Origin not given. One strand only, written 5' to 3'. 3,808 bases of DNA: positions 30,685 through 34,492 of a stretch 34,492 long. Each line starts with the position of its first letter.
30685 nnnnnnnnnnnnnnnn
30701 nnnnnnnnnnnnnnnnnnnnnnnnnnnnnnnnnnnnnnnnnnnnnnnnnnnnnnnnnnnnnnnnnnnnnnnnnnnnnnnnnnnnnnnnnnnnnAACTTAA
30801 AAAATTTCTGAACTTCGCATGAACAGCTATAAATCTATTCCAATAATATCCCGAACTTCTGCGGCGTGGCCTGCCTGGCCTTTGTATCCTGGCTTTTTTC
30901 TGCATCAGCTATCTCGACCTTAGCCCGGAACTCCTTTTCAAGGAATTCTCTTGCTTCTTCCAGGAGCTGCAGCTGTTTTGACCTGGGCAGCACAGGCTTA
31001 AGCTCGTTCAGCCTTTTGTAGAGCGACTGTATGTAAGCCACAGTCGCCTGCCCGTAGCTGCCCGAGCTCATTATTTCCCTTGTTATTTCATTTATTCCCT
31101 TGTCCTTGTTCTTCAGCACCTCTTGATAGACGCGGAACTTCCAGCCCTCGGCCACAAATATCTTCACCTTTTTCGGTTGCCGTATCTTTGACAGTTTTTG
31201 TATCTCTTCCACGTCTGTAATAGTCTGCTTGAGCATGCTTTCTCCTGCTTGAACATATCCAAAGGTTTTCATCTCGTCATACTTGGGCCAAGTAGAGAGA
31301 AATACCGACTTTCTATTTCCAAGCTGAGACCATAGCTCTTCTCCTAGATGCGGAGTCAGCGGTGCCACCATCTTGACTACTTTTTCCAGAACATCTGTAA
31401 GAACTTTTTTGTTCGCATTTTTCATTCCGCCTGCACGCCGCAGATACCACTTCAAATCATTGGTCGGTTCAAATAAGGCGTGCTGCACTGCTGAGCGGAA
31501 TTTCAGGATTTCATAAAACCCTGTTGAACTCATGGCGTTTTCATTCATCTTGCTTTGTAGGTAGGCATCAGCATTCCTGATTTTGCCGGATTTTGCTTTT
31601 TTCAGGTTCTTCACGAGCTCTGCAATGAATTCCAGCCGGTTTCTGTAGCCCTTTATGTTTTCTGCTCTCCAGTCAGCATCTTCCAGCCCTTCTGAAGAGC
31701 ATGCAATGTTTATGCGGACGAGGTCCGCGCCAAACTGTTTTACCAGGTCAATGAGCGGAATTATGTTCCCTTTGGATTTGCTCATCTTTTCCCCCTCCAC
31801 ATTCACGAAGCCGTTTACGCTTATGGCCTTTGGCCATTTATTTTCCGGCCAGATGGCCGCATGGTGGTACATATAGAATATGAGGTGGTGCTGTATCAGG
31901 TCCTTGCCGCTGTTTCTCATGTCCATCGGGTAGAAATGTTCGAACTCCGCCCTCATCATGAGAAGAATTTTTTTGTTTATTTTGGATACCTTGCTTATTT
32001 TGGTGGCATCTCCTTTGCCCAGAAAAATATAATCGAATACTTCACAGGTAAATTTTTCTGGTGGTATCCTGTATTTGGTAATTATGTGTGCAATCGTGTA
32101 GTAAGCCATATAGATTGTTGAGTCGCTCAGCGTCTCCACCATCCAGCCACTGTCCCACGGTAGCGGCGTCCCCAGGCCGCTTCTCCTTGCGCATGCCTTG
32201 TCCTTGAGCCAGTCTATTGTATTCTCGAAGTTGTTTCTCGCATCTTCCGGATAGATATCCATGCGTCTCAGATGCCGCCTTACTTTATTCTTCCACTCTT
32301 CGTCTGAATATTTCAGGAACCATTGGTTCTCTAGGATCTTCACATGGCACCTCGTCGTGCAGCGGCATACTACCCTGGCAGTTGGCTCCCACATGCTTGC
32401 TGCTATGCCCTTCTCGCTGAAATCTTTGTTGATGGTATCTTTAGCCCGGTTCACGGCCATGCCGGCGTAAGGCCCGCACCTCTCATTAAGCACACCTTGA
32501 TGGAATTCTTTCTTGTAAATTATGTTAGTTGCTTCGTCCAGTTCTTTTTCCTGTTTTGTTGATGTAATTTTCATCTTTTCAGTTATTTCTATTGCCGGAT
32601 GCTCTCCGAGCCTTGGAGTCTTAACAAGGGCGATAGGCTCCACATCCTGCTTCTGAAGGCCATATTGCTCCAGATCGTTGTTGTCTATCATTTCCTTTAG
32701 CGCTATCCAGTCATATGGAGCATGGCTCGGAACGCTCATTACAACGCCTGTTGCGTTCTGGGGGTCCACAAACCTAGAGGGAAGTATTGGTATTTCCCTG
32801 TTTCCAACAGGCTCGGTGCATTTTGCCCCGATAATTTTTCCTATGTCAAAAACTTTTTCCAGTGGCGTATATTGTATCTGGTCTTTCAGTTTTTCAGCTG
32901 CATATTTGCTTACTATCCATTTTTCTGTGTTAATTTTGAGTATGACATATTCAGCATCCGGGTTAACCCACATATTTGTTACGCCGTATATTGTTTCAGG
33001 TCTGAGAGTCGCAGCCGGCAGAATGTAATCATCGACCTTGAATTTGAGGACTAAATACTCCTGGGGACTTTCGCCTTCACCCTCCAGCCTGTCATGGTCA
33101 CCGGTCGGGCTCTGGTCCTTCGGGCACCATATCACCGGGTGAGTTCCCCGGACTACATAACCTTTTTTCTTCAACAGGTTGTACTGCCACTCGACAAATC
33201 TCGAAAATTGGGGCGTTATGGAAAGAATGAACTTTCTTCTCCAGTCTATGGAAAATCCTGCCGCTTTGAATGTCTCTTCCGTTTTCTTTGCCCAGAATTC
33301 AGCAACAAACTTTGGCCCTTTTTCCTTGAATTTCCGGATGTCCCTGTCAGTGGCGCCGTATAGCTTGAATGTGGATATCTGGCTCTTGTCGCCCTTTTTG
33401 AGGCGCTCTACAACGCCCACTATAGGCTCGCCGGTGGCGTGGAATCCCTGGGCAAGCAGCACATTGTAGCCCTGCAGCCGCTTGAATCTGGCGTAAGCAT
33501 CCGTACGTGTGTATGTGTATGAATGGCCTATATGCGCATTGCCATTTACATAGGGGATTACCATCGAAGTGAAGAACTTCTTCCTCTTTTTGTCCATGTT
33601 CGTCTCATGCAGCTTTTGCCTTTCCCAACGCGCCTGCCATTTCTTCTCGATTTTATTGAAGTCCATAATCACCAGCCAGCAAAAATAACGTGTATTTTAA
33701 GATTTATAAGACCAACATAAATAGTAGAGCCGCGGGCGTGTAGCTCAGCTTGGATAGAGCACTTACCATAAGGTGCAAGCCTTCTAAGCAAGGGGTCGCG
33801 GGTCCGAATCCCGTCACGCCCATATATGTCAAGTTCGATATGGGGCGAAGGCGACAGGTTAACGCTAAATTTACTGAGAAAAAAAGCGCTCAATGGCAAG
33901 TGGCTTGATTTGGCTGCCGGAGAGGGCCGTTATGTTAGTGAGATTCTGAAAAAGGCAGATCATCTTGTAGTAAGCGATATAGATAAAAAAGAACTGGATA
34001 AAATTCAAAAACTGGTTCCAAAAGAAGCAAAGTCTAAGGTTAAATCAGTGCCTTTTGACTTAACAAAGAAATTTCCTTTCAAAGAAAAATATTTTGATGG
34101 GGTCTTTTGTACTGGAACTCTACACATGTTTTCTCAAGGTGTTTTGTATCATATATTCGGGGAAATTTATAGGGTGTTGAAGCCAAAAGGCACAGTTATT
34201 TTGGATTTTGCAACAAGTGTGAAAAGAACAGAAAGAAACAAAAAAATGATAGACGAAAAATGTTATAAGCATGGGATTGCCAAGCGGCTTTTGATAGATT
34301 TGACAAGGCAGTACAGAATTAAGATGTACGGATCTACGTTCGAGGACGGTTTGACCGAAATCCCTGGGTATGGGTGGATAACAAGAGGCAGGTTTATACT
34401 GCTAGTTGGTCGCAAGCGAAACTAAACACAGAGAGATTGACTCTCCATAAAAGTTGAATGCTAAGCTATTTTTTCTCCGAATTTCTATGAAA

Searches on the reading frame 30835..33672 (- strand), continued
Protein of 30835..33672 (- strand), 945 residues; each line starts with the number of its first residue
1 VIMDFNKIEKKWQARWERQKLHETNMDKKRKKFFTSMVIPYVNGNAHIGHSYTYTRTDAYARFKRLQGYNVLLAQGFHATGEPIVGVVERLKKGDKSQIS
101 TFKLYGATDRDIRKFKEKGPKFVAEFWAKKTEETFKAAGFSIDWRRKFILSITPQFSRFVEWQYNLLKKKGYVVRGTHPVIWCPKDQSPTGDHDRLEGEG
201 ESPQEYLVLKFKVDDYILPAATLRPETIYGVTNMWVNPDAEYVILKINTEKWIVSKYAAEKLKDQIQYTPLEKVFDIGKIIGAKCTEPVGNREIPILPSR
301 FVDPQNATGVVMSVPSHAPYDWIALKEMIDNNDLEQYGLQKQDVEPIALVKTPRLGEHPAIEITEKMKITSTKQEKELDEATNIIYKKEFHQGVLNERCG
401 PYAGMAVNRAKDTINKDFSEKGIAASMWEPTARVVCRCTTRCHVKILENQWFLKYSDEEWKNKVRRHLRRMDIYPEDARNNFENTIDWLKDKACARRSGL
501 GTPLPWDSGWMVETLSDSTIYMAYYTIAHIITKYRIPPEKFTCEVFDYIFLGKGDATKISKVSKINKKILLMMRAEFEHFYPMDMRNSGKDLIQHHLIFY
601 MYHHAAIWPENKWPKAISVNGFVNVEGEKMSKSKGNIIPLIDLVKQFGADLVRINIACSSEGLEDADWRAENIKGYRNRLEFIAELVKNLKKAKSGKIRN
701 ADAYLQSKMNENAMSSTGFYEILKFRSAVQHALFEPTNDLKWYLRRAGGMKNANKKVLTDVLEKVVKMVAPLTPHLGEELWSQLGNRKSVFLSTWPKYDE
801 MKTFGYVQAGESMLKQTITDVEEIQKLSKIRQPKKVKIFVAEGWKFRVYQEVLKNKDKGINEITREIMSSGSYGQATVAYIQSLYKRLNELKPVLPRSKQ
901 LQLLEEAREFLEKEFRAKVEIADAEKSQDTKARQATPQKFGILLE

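Call 61: find_encoding_contigs(protein=P0020, flank=1200, max_places=4)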
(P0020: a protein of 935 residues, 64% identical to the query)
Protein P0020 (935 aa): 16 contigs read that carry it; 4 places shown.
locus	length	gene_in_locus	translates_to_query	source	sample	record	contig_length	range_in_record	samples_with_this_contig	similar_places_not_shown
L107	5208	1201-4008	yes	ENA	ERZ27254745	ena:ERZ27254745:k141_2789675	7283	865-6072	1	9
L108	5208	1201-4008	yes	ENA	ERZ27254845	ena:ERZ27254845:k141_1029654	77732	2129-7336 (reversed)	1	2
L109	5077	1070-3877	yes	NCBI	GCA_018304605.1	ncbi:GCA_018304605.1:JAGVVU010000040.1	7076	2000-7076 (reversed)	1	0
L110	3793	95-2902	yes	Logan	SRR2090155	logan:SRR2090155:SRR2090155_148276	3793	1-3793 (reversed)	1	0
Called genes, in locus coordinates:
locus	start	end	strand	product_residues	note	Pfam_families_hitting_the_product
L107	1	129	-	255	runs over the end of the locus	PF00142:Fer4_NifH, PF01656:CbiA, PF02374:ArsA_ATPase (weak), PF06564:CBP_BcsQ, PF10609:ParA, PF13614:AAA_31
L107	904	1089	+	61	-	-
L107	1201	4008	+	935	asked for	PF00133:tRNA-synt_1, PF09334:tRNA-synt_1g, PF13603:tRNA-synt_1_2, PF01406:tRNA-synt_1e, PF09334:tRNA-synt_1g, PF08264:Anticodon_1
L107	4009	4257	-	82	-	-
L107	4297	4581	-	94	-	-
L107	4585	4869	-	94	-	-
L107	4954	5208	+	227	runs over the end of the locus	PF00254:FKBP_C, PF22199:FKBP26_IF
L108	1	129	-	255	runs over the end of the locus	PF00142:Fer4_NifH (weak), PF01656:CbiA, PF02374:ArsA_ATPase (weak), PF06564:CBP_BcsQ, PF10609:ParA, PF13614:AAA_31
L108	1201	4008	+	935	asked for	PF00133:tRNA-synt_1, PF09334:tRNA-synt_1g, PF13603:tRNA-synt_1_2, PF01406:tRNA-synt_1e, PF09334:tRNA-synt_1g, PF08264:Anticodon_1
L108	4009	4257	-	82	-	-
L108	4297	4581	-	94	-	-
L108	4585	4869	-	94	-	-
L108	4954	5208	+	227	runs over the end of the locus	PF00254:FKBP_C, PF22199:FKBP26_IF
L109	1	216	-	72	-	PF00142:Fer4_NifH (weak), PF02374:ArsA_ATPase, PF06564:CBP_BcsQ (weak), PF10609:ParA, PF13614:AAA_31, PF01656:CbiA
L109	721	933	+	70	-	-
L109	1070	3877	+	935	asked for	PF00133:tRNA-synt_1, PF09334:tRNA-synt_1g, PF13603:tRNA-synt_1_2, PF01406:tRNA-synt_1e, PF09334:tRNA-synt_1g, PF08264:Anticodon_1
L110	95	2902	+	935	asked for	PF00133:tRNA-synt_1, PF09334:tRNA-synt_1g, PF13603:tRNA-synt_1_2, PF01406:tRNA-synt_1e, PF09334:tRNA-synt_1g, PF08264:Anticodon_1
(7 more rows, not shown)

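Call 62: find_encoding_contigs(protein=P0011, flank=1200, max_places=4)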
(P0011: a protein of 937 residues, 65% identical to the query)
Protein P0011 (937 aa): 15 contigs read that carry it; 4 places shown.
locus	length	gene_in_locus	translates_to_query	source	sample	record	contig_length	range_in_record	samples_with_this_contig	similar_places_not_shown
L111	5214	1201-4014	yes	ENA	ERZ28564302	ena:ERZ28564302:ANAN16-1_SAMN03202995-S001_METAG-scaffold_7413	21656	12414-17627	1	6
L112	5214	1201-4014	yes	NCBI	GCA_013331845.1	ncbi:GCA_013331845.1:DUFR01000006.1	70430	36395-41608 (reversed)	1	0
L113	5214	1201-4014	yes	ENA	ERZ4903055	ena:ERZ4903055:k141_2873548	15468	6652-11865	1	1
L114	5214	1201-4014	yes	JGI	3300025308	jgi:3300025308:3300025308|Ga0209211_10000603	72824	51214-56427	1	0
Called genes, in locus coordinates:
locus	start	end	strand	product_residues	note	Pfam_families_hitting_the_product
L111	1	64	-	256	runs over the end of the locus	PF00142:Fer4_NifH, PF01656:CbiA, PF02374:ArsA_ATPase (weak), PF06564:CBP_BcsQ, PF10609:ParA, PF13614:AAA_31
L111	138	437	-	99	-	-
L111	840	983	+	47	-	-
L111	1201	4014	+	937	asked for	PF00133:tRNA-synt_1, PF09334:tRNA-synt_1g, PF13603:tRNA-synt_1_2, PF09334:tRNA-synt_1g, PF01406:tRNA-synt_1e, PF08264:Anticodon_1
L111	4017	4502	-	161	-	PF00078:RVT_1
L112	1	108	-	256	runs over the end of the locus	PF00142:Fer4_NifH, PF01656:CbiA, PF02374:ArsA_ATPase (weak), PF06564:CBP_BcsQ, PF10609:ParA, PF13614:AAA_31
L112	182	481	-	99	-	-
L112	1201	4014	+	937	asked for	PF00133:tRNA-synt_1, PF09334:tRNA-synt_1g, PF13603:tRNA-synt_1_2, PF09334:tRNA-synt_1g, PF01406:tRNA-synt_1e, PF08264:Anticodon_1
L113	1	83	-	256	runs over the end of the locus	PF00142:Fer4_NifH, PF01656:CbiA, PF02374:ArsA_ATPase (weak), PF06564:CBP_BcsQ, PF10609:ParA, PF13614:AAA_31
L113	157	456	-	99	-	-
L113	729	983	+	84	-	-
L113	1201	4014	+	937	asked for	PF00133:tRNA-synt_1, PF09334:tRNA-synt_1g, PF13603:tRNA-synt_1_2, PF09334:tRNA-synt_1g, PF01406:tRNA-synt_1e, PF08264:Anticodon_1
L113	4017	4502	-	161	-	PF00078:RVT_1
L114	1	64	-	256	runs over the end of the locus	PF00142:Fer4_NifH, PF01656:CbiA, PF02374:ArsA_ATPase (weak), PF06564:CBP_BcsQ, PF10609:ParA, PF13614:AAA_31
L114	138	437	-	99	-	-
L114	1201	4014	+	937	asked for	PF00133:tRNA-synt_1, PF09334:tRNA-synt_1g, PF13603:tRNA-synt_1_2, PF09334:tRNA-synt_1g, PF01406:tRNA-synt_1e, PF08264:Anticodon_1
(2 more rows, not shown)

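Call 63: find_encoding_contigs(protein=P0049, flank=1200, max_places=2)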
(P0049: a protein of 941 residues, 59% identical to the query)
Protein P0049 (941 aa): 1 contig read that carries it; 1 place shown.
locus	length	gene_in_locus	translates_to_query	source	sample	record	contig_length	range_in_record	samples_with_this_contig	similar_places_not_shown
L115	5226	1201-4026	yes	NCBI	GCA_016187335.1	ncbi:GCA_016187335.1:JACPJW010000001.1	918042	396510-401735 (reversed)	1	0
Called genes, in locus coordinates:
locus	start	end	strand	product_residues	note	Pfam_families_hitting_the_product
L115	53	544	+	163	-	-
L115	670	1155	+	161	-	-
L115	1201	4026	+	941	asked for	PF00133:tRNA-synt_1, PF09334:tRNA-synt_1g, PF13603:tRNA-synt_1_2, PF01406:tRNA-synt_1e (weak), PF09334:tRNA-synt_1g, PF08264:Anticodon_1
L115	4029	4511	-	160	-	-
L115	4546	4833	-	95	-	-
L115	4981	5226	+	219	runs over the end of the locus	PF00254:FKBP_C, PF22199:FKBP26_IF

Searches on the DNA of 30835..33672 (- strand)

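Call 14: search_rna_families(sources=[L001, L002, L006, L003, L004, L009, L029, L033, L034, L035], threshold=gathering, show_alignments=0)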
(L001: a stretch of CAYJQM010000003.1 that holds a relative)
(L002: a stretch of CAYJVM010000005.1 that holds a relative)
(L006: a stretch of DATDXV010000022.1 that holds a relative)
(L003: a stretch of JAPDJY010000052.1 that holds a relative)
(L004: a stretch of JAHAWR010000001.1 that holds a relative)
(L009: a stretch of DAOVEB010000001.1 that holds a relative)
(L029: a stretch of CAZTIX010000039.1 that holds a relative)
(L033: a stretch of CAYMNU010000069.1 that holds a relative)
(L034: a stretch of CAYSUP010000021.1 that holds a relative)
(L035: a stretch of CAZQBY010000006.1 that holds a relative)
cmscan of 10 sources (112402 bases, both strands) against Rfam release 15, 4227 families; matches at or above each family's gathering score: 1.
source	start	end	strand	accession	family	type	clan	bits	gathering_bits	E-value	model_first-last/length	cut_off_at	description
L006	140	257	-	RF00005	tRNA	Gene; tRNA;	CL00001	53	29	2.7e-08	1-71/71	no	tRNA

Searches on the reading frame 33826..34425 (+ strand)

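Call 50: search_protein_families(library=pfam, proteins=[window:33826-34425:+], max_evalue=0.01)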
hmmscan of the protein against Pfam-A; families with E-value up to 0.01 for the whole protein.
window:33826-34425:+ (199 aa): 10 families
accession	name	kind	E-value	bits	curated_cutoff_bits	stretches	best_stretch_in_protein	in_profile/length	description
PF08241.18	Methyltransf_11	-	8.6e-15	55.6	21.2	1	27-126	1-95/95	Methyltransferase domain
PF13649.12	Methyltransf_25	-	3.4e-14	53.7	27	1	27-122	2-97/97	Methyltransferase domain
PF13847.12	Methyltransf_31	-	8.7e-08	32.4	27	1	24-145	5-125/145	Methyltransferase domain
PF08242.18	Methyltransf_12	-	1e-07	33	30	1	27-123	1-97/98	Methyltransferase domain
PF13489.12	Methyltransf_23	-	7.4e-06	26.2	27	1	12-137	12-128/164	Methyltransferase domain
PF01209.24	Ubie_methyltran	-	2.7e-05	24.1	20.1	1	24-128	49-154/233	ubiE/COQ5 methyltransferase family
PF01739.24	CheR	-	0.00022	21.2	27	1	33-143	82-190/195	CheR methyltransferase, SAM binding domain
PF05175.20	MTS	-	0.00083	19.5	23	1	9-126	19-138/170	Methyltransferase small domain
PF03602.21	Cons_hypoth95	-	0.0051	16.9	24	1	15-143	34-167/182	Conserved hypothetical protein 95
PF20922.3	Anamorsin_N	-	0.0088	16.2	27.1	0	58-139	22-100/163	Anamorsin, N-terminal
